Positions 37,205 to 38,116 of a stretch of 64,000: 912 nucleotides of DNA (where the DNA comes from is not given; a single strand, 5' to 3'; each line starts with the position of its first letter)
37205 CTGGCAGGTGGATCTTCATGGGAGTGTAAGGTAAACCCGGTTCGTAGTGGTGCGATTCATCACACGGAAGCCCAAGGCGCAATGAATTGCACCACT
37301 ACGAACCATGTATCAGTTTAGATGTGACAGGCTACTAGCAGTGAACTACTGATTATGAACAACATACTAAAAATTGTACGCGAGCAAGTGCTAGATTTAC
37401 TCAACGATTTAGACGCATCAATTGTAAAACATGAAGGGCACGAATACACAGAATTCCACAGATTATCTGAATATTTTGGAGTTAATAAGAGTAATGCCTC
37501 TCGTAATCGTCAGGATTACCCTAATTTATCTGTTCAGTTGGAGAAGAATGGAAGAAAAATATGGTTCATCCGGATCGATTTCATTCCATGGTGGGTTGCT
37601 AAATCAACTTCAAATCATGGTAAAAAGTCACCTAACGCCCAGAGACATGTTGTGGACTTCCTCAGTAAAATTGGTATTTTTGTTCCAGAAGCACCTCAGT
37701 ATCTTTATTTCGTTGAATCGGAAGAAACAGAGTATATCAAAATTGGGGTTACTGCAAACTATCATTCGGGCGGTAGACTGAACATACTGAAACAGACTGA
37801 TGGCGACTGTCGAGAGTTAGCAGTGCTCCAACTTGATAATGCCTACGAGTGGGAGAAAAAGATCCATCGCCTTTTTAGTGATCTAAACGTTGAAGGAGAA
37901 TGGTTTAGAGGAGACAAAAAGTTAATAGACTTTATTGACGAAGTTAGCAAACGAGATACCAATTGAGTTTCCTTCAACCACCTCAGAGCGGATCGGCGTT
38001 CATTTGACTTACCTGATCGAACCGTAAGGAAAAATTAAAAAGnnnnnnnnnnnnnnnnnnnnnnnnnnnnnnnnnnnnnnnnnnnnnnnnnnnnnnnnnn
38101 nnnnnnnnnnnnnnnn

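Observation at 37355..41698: Accessory island: T5orf172 nuclease-like protein + membrane-anchored VWA protein + SNF2/SWIM helicase with convergent Dam methylase, a candidate uncharacterised defence-type system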

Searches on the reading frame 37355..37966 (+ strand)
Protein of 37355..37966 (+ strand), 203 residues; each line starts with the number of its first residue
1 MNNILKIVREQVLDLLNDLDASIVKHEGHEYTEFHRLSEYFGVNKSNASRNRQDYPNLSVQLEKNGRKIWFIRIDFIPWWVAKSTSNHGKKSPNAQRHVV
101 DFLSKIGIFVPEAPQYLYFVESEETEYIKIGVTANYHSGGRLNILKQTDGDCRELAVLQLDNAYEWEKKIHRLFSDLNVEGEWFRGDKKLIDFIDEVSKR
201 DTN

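Call 3: search_protein_families(library=pfam, proteins=[window:37355-37966:+], max_evalue=0.01)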
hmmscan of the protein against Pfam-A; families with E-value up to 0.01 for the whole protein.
window:37355-37966:+ (203 aa): 2 families
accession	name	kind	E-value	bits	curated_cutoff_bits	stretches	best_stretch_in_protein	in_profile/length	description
PF13455.12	MUG113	-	6.3e-08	33.5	22.3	1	129-191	2-66/73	Meiotically up-regulated gene 113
PF10544.15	T5orf172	-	1.2e-07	32.6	20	1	116-191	2-93/101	T5orf172 domain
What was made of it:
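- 37355..37966 (+): T5orf172 / GIY-YIG-type nuclease-like gene with an unassigned N-terminal ~115 aa; AT-rich, strain-variable, probably a homing-endonuclease-like selfish gene. Pfam hit (call 3).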

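Call 4: search_protein_families(library=padloc, proteins=[window:37355-37966:+], max_evalue=0.01)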
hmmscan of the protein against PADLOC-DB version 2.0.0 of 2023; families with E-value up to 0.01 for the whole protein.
window:37355-37966:+ (203 aa): 1 family
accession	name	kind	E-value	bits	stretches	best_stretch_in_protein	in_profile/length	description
PDLC05041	PDC-S57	-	0.00017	19.3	1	126-185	18-80/212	-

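Call 5: search_protein_families(library=ncbifam, proteins=[window:37355-37966:+], max_evalue=0.01)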
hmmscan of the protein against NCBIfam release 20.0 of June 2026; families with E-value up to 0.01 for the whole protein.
window:37355-37966:+ (203 aa): 0 families

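Call 16: find_homologous_proteins(query=window:37355-37966:+)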
Query window:37355-37966:+ (203 aa): 4 proteins with E <= 0.001 among 65 candidates.
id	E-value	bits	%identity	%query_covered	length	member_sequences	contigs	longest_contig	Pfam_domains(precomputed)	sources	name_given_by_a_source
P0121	4.9e-134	462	100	100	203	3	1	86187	PF10544.16,PF13455.13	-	-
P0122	1.1e-90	320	70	97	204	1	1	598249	PF10544.16,PF13455.13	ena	-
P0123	6.2e-73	263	85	67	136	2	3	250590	PF10544.16,PF13455.13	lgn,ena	-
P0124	2.2e-58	215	96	38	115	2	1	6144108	-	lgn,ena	-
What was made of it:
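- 37355..37966 (+): Only 4 close clusters among 5.8 billion proteins (call 16).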

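Call 18: find_encoding_contigs(protein=P0122, flank=10000, max_places=3)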
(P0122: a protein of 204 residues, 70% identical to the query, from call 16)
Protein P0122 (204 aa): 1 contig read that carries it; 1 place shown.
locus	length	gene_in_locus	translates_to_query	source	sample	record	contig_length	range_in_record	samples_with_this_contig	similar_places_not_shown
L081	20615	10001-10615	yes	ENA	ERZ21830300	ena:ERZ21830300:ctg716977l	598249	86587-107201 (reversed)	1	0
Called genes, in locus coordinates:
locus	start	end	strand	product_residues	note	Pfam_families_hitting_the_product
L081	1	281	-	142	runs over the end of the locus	PF01809:YidD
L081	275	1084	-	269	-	-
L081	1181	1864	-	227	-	-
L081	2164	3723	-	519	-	PF00437:T2SSE (faint), PF03193:RsgA_GTPase (faint), PF13191:AAA_16 (weak), PF00005:ABC_tran, PF02463:SMC_N (weak), PF13304:AAA_21, PF00005:ABC_tran, PF13304:AAA_21, +8 more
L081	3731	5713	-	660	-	PF02310:B12-binding, PF04055:Radical_SAM, PF13282:DUF4070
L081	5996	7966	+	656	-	PF07244:POTRA, PF08479:POTRA_2 (faint), PF07244:POTRA, PF01103:Omp85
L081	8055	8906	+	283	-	PF17297:PEPCK_N, PF00821:PEPCK_GTP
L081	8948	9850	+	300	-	PF00821:PEPCK_GTP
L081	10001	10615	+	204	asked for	PF10544:T5orf172, PF13455:MUG113 (weak)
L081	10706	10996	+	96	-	-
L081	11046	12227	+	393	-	-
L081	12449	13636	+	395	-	PF00487:FA_desaturase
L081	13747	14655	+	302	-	PF05721:PhyH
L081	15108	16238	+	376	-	PF12704:MacB_PCD, PF02687:FtsX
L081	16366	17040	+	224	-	PF00005:ABC_tran, PF02463:SMC_N (weak)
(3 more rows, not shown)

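Call 19: find_encoding_contigs(protein=P0124, flank=10000, max_places=3)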
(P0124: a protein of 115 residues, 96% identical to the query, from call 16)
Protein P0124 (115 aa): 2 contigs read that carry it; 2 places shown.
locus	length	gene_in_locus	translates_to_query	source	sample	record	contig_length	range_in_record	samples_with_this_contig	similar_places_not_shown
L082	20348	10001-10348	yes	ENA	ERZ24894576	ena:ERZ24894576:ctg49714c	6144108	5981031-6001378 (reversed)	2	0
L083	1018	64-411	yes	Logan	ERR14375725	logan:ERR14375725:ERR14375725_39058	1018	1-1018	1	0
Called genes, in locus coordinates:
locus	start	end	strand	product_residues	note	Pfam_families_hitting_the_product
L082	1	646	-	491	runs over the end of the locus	PF00884:Sulfatase, PF01663:Phosphodiest (faint), PF16347:SGSH_C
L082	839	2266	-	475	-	PF07635:PSCyt1, PF24807:WD40_CDC20-Fz, PF24814:WD40_Prp19, PF25174:Beta-prop_THOC3, PF25175:Beta-prop_WDR5, PF25173:Beta-prop_WDR3_1st, PF23381:Beta-prop_IFT122_1st, PF23393:Beta-prop_WDR90_POC16_2nd, +33 more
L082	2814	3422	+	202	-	PF04264:YceI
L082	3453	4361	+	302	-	-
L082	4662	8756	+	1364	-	-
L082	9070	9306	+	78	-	-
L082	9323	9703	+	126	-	PF02452:PemK_toxin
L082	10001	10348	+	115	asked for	-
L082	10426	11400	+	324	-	PF13768:VWA_3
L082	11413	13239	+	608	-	PF00176:SNF2-rel_dom, PF00271:Helicase_C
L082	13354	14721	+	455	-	PF00884:Sulfatase, PF01663:Phosphodiest, PF02995:DUF229 (weak), PF16347:SGSH_C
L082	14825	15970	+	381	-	PF02746:MR_MLE_N, PF13378:MR_MLE_C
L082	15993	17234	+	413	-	PF00278:Orn_DAP_Arg_deC, PF01168:Ala_racemase_N, PF02784:Orn_Arg_deC_N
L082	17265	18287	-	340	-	PF12715:Abhydrolase_7, PF05448:AXE1 (faint), PF01738:DLH, PF22244:GCE_fung (faint), PF00326:Peptidase_S9 (weak)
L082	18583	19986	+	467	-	PF00206:Lyase_1, PF08328:ASL_C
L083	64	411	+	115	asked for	-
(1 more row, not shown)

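Call 20: find_encoding_contigs(protein=P0123, flank=10000, max_places=3)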
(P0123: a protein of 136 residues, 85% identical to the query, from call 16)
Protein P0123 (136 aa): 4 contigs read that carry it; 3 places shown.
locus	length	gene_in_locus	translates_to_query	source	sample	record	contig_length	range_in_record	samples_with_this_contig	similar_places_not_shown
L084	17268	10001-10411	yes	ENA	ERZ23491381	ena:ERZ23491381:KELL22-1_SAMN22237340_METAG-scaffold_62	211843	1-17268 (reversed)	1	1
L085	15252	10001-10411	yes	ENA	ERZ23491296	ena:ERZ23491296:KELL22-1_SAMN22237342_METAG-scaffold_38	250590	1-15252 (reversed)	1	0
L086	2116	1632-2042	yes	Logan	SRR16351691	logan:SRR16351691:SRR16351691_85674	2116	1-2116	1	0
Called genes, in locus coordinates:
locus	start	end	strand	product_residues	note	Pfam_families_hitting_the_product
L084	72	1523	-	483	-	PF07635:PSCyt1, PF24807:WD40_CDC20-Fz, PF24814:WD40_Prp19, PF25174:Beta-prop_THOC3, PF24780:WD40_MABP1-WDR62_1st, PF25175:Beta-prop_WDR5, PF25173:Beta-prop_WDR3_1st, PF23098:Beta-prop_NOL10_N, +42 more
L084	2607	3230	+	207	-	PF04264:YceI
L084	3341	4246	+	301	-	-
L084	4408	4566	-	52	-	-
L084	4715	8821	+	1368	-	-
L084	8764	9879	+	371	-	PF00145:DNA_methylase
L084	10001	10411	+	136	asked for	PF10544:T5orf172, PF13455:MUG113 (weak)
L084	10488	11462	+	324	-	PF13519:VWA_2 (faint), PF13768:VWA_3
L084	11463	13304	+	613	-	PF00176:SNF2-rel_dom, PF00271:Helicase_C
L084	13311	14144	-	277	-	PF02086:MethyltransfD12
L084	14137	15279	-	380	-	-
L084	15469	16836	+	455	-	PF00884:Sulfatase, PF01663:Phosphodiest, PF02995:DUF229 (weak), PF16347:SGSH_C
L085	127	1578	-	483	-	PF07635:PSCyt1, PF24807:WD40_CDC20-Fz, PF24814:WD40_Prp19, PF25174:Beta-prop_THOC3, PF24780:WD40_MABP1-WDR62_1st, PF25175:Beta-prop_WDR5, PF25173:Beta-prop_WDR3_1st, PF23098:Beta-prop_NOL10_N, +42 more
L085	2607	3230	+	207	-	PF04264:YceI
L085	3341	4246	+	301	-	-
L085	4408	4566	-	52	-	-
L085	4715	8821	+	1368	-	-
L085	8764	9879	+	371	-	PF00145:DNA_methylase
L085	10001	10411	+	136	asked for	PF10544:T5orf172, PF13455:MUG113 (weak)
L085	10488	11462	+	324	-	PF13519:VWA_2 (faint), PF13768:VWA_3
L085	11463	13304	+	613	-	PF00176:SNF2-rel_dom, PF00271:Helicase_C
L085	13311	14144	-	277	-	PF02086:MethyltransfD12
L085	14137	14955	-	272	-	-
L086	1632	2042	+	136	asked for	PF10544:T5orf172, PF13455:MUG113 (weak)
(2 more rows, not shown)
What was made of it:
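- The same T5orf172-VWA-SNF2-methylase order recurs in L084/L085 (call 20).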

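Call 37: search_protein_families(library=pfam, proteins=[L084:14137-15279:-], max_evalue=0.001)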
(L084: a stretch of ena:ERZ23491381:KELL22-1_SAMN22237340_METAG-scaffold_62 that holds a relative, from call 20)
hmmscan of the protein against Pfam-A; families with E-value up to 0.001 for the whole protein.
L084:14137-15279:- (380 aa): 0 families

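Call 38: search_protein_families(library=padloc, proteins=[L084:14137-15279:-, L084:8764-9879:+, L082:9323-9703:+], max_evalue=0.001)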
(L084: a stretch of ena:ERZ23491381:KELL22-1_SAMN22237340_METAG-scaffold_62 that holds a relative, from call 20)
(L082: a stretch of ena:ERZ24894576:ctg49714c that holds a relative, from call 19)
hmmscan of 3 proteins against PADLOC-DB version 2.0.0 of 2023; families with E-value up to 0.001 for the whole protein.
L084:14137-15279:- (380 aa): 2 families
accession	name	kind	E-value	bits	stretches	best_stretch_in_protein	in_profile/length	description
PDLC03572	REase_II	-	4e-57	191.8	1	7-310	9-302/371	Type II restriction enzyme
PDLC03474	REase_II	-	5.7e-22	76.5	1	260-352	1-93/129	Type II restriction enzyme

L084:8764-9879:+ (371 aa): 62 families (the best 25 are shown)
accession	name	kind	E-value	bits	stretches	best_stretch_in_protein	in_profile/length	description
PDLC03272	MTase_II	-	2.2e-118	393.9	1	29-348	61-398/407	Type II methyltransferase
PDLC02653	DrmMII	-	8.7e-88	292.4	1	42-350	4-323/333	DrmMII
PDLC03242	MTase_II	-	1.1e-82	276.3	1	43-338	101-397/409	Type II methyltransferase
PDLC03361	MTase_II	-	4.1e-81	271.1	1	33-346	77-443/455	Type II methyltransferase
PDLC03217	MTase_II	-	1.5e-73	246.4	2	38-204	380-546/703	Type II methyltransferase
PDLC03378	MTase_II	-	6.3e-71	237.4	2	43-246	3-215/344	Type II methyltransferase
PDLC03716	oMTase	-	2.4e-67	225.5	1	43-338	39-337/349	orphan methyltransferase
PDLC03234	MTase_II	-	3.4e-56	189.1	2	42-218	4-190/375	Type II methyltransferase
PDLC00026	DruM2|DruM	-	1e-55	187.7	2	41-216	3-183/336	DNA cytosine methylase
PDLC03269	MTase_II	-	5.8e-51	171.9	2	40-224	1-190/437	Type II methyltransferase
PDLC03734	oMTase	-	2.6e-50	169.7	1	40-205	1-171/444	orphan methyltransferase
PDLC03326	MTase_II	-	6e-50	168.6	2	43-218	5-194/412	Type II methyltransferase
PDLC00033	DruM2|DruM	-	4e-49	165.8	2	30-213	9-200/368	DNA cytosine methylase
PDLC00034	DruM2|DruM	-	7.9e-47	157.7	2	41-203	6-187/457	DNA cytosine methylase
PDLC00027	DruM2|DruM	-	6.4e-45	152.1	2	39-216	8-187/361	DNA cytosine methylase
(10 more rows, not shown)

L082:9323-9703:+ (126 aa): 0 families
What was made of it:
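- On Type II restriction-modification (CbeI-like): It is present in L084 and related loci as REase_II, 4e-57 (calls 20, 38).
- Relatives have REase_II (4e-57) plus the methylase overlapping by 8 nt (calls 20, 38).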

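Call 49: search_protein_families(library=phrogs, proteins=[window:37355-37966:+], max_evalue=0.001)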
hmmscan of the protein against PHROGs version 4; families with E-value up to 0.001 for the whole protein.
window:37355-37966:+ (203 aa): 6 families
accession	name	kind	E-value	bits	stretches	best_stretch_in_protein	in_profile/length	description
phrog_8130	-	unknown function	2.4e-13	50.9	1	95-201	158-266/434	-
phrog_4284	-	unknown function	3.2e-11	44.3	1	113-200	83-167/171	-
phrog_681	-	DNA, RNA and nucleotide metabolism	4.3e-06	26.6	1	112-184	437-514/576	endonuclease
phrog_5032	-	unknown function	3.2e-05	24.6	1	159-197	123-160/178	-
phrog_15085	-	unknown function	0.00049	21.4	1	115-197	4-94/103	-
phrog_8604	-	unknown function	0.00058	20.5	1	126-196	134-196/200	-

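Call 50: search_dna_similar(query=window:37355-37966:+, collection=phages, mode=protein, max_evalue=0.01, max_rows=15)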
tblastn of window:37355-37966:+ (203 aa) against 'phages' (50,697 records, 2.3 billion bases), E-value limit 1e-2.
Records with a match: 17; places in all: 18; records where one place covers at least 80% of the query: 0.
Best place of each record, by identity: <60% 17.
By first word of the organism name: Klebsiella 14; Myxococcus 2; Arthrobacter 1.
By host as written in the record: Klebsiella pneumoniae 10; Myxococcus xanthus strain DK883 2; Klebsiella pneumoniae JDM777 2; Klebsiella pneumoniae ATCC 10031 1; Klebsiella pneumonaie 1; Arthrobacter globiformis NRRL B-2979 1.
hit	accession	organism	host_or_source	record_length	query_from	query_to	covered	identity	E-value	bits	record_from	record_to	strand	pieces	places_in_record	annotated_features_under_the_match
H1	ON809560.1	Klebsiella phage pKp383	Klebsiella pneumoniae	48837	67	197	65%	24.5%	9e-5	48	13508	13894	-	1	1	hypothetical protein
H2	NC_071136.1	Klebsiella phage pKp383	Klebsiella pneumoniae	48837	67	197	65%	24.5%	9e-5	48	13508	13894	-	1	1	HNH endonuclease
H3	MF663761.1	Klebsiella phage vB_KpnM_KpV79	Klebsiella pneumoniae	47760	67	197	65%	24.5%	1e-4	48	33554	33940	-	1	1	hypothetical protein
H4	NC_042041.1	Klebsiella phage vB_KpnM_KpV79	Klebsiella pneumoniae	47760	67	197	65%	24.5%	1e-4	48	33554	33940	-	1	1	endonuclease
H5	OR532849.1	Klebsiella phage RCIP0055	Klebsiella pneumoniae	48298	67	197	65%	24.5%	1e-4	47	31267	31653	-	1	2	hypothetical protein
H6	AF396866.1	Myxococcus phage Mx8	Myxococcus xanthus strain DK883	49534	107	196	44%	34.4%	6e-7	55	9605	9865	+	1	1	p19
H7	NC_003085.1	Myxococcus phage Mx8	Myxococcus xanthus strain DK883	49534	107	196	44%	34.4%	6e-7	55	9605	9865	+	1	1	replication initiation protein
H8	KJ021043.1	Klebsiella phage Kpn112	Klebsiella pneumoniae ATCC 10031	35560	83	192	54%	26.9%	3e-3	44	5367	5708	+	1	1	record has no annotation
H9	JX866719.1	Klebsiella phage JD001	Klebsiella pneumoniae JDM777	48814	83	192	54%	26.9%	5e-3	43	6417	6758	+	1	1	hypothetical protein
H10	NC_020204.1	Klebsiella phage JD001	Klebsiella pneumoniae JDM777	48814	83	192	54%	26.9%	5e-3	43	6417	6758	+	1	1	endonuclease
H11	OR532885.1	Klebsiella phage RCIP0091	Klebsiella pneumoniae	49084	83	192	54%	26.9%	5e-3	43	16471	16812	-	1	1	hypothetical protein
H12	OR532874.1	Klebsiella phage RCIP0080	Klebsiella pneumoniae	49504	83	192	54%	26.9%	5e-3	43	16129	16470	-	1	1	hypothetical protein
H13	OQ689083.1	Klebsiella phage vB_KpnM_SCNJ1-Y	Klebsiella pneumonaie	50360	83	192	54%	26.9%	5e-3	43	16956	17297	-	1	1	hypothetical protein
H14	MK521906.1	Klebsiella phage vB_KpnM_FZ14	Klebsiella pneumoniae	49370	83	192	54%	26.9%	5e-3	43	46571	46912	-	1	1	T5orf172 domain-containing protein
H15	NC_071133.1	Klebsiella phage vB_KpnM_FZ14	Klebsiella pneumoniae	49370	83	192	54%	26.9%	5e-3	43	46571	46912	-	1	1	homing endonuclease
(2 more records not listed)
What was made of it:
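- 37355..37966 (+): Remote phage endonuclease/homing-endonuclease relatives appear in calls 49 and 50.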

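Call 51: search_solved_structures(query=window:37355-37966:+, max_evalue=1)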
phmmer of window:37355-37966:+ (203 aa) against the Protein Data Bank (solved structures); distinct sequences matched with E-value up to 1: 1.
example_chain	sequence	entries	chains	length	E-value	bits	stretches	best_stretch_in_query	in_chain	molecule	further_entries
8h2i_cp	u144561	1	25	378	0.97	12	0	33-99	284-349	P19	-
